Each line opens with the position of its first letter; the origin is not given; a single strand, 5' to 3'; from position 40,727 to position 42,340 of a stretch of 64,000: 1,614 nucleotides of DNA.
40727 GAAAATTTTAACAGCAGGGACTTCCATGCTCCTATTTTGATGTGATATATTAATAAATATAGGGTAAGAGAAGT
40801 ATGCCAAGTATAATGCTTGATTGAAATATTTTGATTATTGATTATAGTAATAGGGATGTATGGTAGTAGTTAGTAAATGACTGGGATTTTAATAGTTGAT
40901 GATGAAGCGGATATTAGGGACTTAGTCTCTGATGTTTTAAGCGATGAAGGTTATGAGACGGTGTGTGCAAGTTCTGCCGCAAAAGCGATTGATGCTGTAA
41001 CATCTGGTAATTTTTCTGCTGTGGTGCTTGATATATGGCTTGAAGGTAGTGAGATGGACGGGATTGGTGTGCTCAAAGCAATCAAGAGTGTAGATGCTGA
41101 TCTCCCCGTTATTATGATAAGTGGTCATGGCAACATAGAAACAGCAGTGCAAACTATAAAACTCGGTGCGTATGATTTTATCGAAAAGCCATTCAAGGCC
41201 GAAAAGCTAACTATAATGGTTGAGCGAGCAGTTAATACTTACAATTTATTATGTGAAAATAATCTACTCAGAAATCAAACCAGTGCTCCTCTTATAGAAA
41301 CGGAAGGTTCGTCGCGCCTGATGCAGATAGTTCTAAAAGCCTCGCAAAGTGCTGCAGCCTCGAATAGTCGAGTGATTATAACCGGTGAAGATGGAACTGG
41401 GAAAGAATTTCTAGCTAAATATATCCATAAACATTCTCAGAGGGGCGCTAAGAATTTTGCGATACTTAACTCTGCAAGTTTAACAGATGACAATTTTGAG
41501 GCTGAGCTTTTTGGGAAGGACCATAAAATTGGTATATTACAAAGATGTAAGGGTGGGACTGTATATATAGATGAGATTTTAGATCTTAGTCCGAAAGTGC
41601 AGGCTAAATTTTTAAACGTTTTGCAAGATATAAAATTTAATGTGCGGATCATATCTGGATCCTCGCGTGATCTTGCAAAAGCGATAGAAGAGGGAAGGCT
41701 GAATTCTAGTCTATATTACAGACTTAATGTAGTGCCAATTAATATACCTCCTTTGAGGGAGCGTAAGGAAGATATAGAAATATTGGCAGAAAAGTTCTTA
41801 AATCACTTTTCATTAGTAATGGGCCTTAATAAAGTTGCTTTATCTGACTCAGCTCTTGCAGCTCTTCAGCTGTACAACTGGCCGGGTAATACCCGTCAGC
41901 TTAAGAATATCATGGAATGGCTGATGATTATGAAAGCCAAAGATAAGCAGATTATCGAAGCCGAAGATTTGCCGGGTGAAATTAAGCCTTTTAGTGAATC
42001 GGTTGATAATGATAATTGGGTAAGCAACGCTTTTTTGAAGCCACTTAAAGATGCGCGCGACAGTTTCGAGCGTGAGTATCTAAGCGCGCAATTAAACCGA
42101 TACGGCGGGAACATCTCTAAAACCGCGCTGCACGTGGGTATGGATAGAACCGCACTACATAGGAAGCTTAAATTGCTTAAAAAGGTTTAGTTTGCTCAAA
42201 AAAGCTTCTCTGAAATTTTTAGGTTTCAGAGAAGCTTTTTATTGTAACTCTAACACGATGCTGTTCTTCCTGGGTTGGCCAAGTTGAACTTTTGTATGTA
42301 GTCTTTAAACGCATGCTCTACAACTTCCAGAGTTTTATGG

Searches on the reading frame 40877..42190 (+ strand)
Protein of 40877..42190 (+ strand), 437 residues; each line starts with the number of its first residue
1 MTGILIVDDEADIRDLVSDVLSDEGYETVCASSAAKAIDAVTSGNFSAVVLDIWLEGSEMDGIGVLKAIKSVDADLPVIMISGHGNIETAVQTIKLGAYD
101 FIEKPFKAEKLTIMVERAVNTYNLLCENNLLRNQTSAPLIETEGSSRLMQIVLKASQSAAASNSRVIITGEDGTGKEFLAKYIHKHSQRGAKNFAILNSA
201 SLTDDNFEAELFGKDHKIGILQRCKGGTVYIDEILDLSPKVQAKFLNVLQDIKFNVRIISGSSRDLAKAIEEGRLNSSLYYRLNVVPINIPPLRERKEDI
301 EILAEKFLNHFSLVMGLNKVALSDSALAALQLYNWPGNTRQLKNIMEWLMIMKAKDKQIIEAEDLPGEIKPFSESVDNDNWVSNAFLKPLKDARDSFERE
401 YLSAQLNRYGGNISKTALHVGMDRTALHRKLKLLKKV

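Call 23: search_protein_families(library=pfam, proteins=[window:40877-42190:+])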
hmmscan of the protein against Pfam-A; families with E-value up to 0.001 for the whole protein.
window:40877-42190:+ (437 aa): 6 families
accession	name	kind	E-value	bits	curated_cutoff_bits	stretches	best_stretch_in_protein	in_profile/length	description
PF00158.32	Sigma54_activat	-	1.1e-33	116.7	20.2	1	144-288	3-167/168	Sigma-54 interaction domain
PF00072.30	Response_reg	-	8.4e-27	94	30.2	1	4-115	1-110/111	Response regulator receiver domain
PF14532.12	Sigma54_activ_2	-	3e-23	83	25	1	144-293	2-138/138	Sigma-54 interaction domain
PF25601.1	AAA_lid_14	-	6.8e-23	80.7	27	1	294-374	1-79/87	AAA+ ATPase lid domain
PF02954.25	HTH_8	-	2.9e-10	40.2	22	1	395-432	3-40/42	Bacterial regulatory protein, Fis family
PF07728.20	AAA_5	-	1.9e-06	28.4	22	1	166-256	2-97/139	AAA domain (dynein-related subfamily)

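Call 43: find_homologous_proteins(query=window:40877-42190:+, max_evalue=1e-80)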
Query window:40877-42190:+ (437 aa): 7493 proteins with E <= 1e-80 among 8000 candidates; the best 120 are listed.
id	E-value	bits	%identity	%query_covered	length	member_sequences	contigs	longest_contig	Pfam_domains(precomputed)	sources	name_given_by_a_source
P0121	2.9e-282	954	100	100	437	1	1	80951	PF00158.33,PF25601.2,PF02954.26,PF14532.13,PF07728.21,PF00072.31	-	-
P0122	3.6e-240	815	84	100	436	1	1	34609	PF00158.33,PF25601.2,PF02954.26,PF14532.13,PF00072.31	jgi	jgi:two-component system nitrogen regulation response regulator NtrX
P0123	8.5e-221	751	78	99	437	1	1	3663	PF00158.33,PF25601.2,PF02954.26,PF14532.13,PF07728.21,PF00072.31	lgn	-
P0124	2.8e-196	670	68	99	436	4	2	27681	PF00158.33,PF25601.2,PF02954.26,PF14532.13,PF00072.31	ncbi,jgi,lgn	jgi:two-component system nitrogen regulation response regulator NtrX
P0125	2.1e-194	664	68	99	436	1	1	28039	PF00158.33,PF25601.2,PF02954.26,PF14532.13,PF00072.31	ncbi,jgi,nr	ncbi:MAG: two component, sigma54 specific, transcriptional regulator, Fis family [Candidatus Midichl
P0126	2.8e-170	585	61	99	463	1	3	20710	PF00158.33,PF07724.21,PF25601.2,PF02954.26,PF14532.13,PF07728.21,PF00072.31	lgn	-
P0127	3.9e-166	571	59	99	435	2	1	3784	PF00158.33,PF25601.2,PF02954.26,PF14532.13,PF07728.21,PF00072.31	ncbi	-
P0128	5.5e-156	538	58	99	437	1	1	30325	PF00158.33,PF25601.2,PF02954.26,PF14532.13,PF00072.31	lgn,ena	-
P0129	4.1e-155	535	58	100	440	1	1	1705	PF00158.33,PF07724.21,PF25601.2,PF02954.26,PF14532.13,PF07728.21,PF00072.31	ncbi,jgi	jgi:two-component system nitrogen regulation response regulator NtrX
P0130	9.2e-153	527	55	99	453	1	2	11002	PF00158.33,PF25601.2,PF02954.26,PF14532.13,PF00072.31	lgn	-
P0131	7.3e-147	508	55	99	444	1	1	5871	PF00158.33,PF25601.2,PF02954.26,PF14532.13,PF00072.31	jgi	jgi:two-component system nitrogen regulation response regulator NtrX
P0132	1.1e-140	487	55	100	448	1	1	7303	PF13173.13,PF00158.33,PF07724.21,PF25601.2,PF02954.26,PF14532.13,PF00072.31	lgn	-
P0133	7.5e-137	475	53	99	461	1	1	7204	PF00158.33,PF07724.21,PF25601.2,PF02954.26,PF14532.13,PF07728.21,PF00072.31,PF01078.28,PF20720.4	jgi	jgi:two-component system nitrogen regulation response regulator NtrX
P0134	2.2e-133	463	54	99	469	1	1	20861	PF00158.33,PF25601.2,PF02954.26,PF14532.13,PF07728.21,PF00072.31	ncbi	-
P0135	2.2e-133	463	54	99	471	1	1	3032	PF00158.33,PF25601.2,PF02954.26,PF14532.13,PF07728.21,PF00072.31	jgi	jgi:two-component system nitrogen regulation response regulator NtrX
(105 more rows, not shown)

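Call 44: find_encoding_contigs(protein=P0122, flank=10000, max_places=2)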
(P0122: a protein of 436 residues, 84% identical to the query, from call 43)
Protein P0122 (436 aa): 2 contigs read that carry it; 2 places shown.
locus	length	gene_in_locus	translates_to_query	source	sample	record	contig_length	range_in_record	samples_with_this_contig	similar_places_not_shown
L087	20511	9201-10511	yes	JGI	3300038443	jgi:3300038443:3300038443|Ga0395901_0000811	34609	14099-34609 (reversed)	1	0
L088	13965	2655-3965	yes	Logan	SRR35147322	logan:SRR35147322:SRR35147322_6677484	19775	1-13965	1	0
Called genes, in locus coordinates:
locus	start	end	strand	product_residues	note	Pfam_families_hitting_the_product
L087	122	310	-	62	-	-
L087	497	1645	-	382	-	PF00083:Sugar_tr, PF07690:MFS_1, PF06609:TRI12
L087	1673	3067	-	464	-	PF00890:FAD_binding_2 (weak), PF01134:GIDA (weak), PF01266:DAO (faint), PF07992:Pyr_redox_2, PF12831:FAD_oxidored (weak), PF13738:Pyr_redox_3, PF00070:Pyr_redox, PF02852:Pyr_redox_dim, +2 more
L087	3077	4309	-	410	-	PF00364:Biotin_lipoyl, PF02817:E3_binding, PF00198:2-oxoacid_dh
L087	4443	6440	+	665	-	PF02518:HATPase_c, PF00204:DNA_gyraseB, PF01751:Toprim, PF00986:DNA_gyraseB_C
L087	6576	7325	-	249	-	-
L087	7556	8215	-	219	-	-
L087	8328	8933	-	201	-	-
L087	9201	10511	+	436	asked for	PF00072:Response_reg, PF00158:Sigma54_activat, PF14532:Sigma54_activ_2, PF25601:AAA_lid_14, PF02954:HTH_8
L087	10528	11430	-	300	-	PF01381:HTH_3 (faint), PF12844:HTH_19 (faint)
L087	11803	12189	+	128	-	-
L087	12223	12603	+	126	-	-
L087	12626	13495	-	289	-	PF01745:IPT, PF01715:IPPT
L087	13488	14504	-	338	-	PF05496:RuvB_N, PF00004:AAA, PF07728:AAA_5, PF17864:AAA_lid_4, PF05491:WHD_RuvB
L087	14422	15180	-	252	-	PF00005:ABC_tran, PF02463:SMC_N (faint)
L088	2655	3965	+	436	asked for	PF00072:Response_reg, PF00158:Sigma54_activat, PF14532:Sigma54_activ_2, PF25601:AAA_lid_14, PF02954:HTH_8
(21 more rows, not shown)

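Call 45: find_encoding_contigs(protein=P0123, flank=10000, max_places=2)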
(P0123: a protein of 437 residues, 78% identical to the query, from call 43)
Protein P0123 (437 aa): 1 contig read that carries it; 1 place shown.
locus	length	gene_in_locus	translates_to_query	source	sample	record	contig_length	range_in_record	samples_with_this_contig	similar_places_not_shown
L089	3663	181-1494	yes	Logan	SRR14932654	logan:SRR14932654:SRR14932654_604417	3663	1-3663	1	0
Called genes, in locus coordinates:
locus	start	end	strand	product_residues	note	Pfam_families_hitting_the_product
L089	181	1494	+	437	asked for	PF00072:Response_reg, PF00158:Sigma54_activat, PF14532:Sigma54_activ_2, PF07728:AAA_5 (faint), PF25601:AAA_lid_14, PF02954:HTH_8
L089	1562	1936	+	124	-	PF20432:Xre-like-HTH, PF09722:Xre_MbcA_ParS_C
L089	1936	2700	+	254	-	PF08808:RES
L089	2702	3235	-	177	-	-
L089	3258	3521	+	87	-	-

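Call 46: find_encoding_contigs(protein=P0124, flank=10000, max_places=2)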
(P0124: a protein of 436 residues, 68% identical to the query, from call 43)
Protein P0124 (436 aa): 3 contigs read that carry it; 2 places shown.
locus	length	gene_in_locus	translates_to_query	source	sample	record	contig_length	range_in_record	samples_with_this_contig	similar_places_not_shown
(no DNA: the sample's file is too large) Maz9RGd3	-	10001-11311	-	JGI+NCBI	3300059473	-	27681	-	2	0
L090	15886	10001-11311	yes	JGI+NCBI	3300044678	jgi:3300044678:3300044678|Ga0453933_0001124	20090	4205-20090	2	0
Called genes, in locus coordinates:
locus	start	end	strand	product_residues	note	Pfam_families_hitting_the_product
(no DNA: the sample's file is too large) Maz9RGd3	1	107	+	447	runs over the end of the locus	PF02878:PGM_PMM_I, PF02879:PGM_PMM_II, PF02880:PGM_PMM_III, PF00408:PGM_PMM_IV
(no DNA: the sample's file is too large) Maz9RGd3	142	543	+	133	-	PF04379:DUF525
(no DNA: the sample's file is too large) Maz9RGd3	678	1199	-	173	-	-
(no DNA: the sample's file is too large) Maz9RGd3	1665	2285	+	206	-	-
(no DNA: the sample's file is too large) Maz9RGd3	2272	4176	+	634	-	PF00884:Sulfatase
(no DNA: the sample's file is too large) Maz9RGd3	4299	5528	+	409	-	PF25917:BSH_RND, PF25973:BSH_CzcB (weak), PF25876:HH_MFP_RND, PF25944:Beta-barrel_RND, PF25967:RND-MFP_C, PF25989:YknX_C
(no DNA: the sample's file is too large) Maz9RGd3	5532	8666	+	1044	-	PF00873:ACR_tran, PF03176:MMPL (faint)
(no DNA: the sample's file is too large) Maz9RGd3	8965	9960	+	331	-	-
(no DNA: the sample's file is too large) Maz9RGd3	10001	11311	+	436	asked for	PF00072:Response_reg, PF00158:Sigma54_activat, PF14532:Sigma54_activ_2, PF25601:AAA_lid_14, PF02954:HTH_8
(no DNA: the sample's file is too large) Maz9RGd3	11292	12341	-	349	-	-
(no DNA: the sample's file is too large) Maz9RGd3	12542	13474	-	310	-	PF08843:AbiEii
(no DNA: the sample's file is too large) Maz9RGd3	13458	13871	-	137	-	PF19570:DUF6088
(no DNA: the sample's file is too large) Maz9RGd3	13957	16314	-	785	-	PF12156:ATPase-cat_bd (weak), PF00403:HMA (weak), PF00122:E1-E2_ATPase, PF00702:Hydrolase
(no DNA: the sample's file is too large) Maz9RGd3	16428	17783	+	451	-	PF05697:Trigger_N, PF00254:FKBP_C, PF05698:Trigger_C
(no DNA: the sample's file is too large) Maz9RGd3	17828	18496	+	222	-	PF00574:CLP_protease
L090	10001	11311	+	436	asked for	PF00072:Response_reg, PF00158:Sigma54_activat, PF14532:Sigma54_activ_2, PF25601:AAA_lid_14, PF02954:HTH_8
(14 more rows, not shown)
